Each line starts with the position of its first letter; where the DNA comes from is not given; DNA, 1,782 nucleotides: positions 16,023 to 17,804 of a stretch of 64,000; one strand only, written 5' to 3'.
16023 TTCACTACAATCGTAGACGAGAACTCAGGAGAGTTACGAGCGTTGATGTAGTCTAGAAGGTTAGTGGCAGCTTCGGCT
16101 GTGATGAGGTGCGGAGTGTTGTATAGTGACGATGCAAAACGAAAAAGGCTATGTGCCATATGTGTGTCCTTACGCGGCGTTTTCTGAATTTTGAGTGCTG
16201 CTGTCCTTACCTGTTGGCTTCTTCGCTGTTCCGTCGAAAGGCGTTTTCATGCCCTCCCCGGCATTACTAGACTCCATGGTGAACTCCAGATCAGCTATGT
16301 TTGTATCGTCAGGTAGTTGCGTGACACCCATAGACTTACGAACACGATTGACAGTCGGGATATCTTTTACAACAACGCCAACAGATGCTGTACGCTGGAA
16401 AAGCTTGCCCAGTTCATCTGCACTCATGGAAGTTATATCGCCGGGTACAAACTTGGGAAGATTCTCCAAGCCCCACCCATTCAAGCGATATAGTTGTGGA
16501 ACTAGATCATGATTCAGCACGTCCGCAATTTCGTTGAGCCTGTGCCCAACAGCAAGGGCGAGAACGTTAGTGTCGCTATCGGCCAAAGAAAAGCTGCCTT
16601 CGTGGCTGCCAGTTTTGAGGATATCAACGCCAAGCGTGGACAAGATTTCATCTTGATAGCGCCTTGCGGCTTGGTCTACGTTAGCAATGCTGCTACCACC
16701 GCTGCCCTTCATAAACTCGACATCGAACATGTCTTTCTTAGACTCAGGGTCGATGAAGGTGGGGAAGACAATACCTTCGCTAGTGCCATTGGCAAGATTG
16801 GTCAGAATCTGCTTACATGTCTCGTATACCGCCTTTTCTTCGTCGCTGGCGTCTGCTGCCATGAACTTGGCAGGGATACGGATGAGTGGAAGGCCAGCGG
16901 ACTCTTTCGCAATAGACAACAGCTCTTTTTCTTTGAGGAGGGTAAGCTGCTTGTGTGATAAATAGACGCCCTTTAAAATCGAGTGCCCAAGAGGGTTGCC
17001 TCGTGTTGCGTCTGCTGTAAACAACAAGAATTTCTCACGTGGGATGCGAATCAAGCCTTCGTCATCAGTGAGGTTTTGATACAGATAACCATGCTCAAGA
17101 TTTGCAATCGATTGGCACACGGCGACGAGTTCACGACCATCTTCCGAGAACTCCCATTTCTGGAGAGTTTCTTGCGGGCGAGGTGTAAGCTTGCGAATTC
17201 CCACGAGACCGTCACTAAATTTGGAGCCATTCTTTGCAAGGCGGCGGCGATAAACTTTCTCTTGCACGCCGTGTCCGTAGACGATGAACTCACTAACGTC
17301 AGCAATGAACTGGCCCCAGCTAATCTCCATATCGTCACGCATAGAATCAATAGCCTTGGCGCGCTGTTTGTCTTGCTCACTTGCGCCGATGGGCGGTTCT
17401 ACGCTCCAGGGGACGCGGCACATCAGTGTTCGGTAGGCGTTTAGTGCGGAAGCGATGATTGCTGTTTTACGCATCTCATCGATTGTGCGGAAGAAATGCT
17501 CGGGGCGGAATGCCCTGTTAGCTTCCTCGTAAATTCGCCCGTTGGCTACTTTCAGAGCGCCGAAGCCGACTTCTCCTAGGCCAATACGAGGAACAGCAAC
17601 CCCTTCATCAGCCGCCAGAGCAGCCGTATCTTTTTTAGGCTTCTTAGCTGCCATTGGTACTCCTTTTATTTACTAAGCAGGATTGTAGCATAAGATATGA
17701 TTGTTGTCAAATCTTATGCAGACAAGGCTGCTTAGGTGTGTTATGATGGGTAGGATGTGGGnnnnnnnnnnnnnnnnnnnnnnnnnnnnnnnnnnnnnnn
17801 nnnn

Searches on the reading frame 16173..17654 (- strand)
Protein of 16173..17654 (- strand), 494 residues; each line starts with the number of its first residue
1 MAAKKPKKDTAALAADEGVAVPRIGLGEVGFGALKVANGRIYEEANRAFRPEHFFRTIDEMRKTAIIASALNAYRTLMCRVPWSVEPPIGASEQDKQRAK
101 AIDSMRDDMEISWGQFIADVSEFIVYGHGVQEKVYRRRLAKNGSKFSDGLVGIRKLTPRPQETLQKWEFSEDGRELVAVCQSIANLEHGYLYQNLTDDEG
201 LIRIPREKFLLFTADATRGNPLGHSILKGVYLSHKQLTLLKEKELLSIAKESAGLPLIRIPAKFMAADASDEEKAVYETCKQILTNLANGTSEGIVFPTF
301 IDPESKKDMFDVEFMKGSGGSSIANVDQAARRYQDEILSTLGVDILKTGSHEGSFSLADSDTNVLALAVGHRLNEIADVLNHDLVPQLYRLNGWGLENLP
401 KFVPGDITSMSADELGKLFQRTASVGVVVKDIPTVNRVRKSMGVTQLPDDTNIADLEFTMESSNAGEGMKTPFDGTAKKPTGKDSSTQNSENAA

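Call 71: search_dna_similar(query=window:16173-17654:-, collection=phages, mode=protein, max_rows=12)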
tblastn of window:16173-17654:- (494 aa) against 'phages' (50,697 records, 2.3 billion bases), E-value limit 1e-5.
Records with a match: 1592; places in all: 1597; records where one place covers at least 80% of the query: 1336.
Best place of each record, by identity: <60% 1592.
By first word of the organism name: Escherichia 343; Pseudomonas 234; Gordonia 142; Mycobacterium 129; Vibrio 125; Rheinheimera 115; Salmonella 106; Klebsiella 49; Acinetobacter 44; Erwinia 35; and 46 more.
By host as written in the record: - 138; Rheinheimera sp. BAL341 115; Gordonia terrae 3612 112; Escherichia coli 100; Pseudomonas aeruginosa 73; Mycobacterium smegmatis mc2 155 67; Escherichia coli K-12 MG1655 50; Vibrio lentus 40; and 358 more.
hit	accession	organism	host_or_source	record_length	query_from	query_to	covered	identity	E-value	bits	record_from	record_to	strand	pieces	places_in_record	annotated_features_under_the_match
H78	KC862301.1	Pseudomonas phage PAK_P5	Pseudomonas aeruginosa PAK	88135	15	492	97%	39.9%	5e-98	329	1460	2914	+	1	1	hypothetical protein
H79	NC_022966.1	Pseudomonas phage PAK_P5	Pseudomonas aeruginosa PAK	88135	15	492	97%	39.9%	5e-98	329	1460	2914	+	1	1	portal protein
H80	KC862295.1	Pseudomonas phage CHA_P1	Pseudomonas aeruginosa CHA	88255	15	492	97%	39.7%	9e-98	328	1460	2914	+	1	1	hypothetical protein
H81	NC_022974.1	Pseudomonas phage CHA_P1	Pseudomonas aeruginosa CHA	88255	15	492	97%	39.7%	9e-98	328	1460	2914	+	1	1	portal protein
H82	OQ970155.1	Pseudomonas phage LSL4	Pseudomonas aeruginosa PAO1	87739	15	492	97%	39.7%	1e-97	328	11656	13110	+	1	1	portal protein | DNA methyltransferase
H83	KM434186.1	Pseudomonas phage vB_PaeM_PS24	Pseudomonas aeruginosa PAER2_24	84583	15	492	97%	39.7%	1e-97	328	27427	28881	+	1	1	hypothetical protein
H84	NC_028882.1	Pseudomonas phage vB_PaeM_PS24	Pseudomonas aeruginosa PAER2_24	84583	15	492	97%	39.7%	1e-97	328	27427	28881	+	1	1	portal protein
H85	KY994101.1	Pseudomonas phage vB_PaeM_G1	Pseudomonas aeruginosa DLG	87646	15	492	97%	39.7%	1e-97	328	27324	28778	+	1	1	structural protein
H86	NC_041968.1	Pseudomonas phage vB_PaeM_G1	Pseudomonas aeruginosa DLG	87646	15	492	97%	39.7%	1e-97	328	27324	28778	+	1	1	portal protein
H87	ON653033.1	Pseudomonas phage PH826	Pseudomonas aeruginosa PA003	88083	15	492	97%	39.7%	1e-97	328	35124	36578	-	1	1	hypothetical protein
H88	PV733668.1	Pseudomonas phage NCVTCBPA170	Pseudomonas aeruginosa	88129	15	492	97%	39.7%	1e-97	328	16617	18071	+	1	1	portal protein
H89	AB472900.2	Pseudomonas phage KPP10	-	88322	15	492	97%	39.7%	1e-97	328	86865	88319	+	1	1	structural protein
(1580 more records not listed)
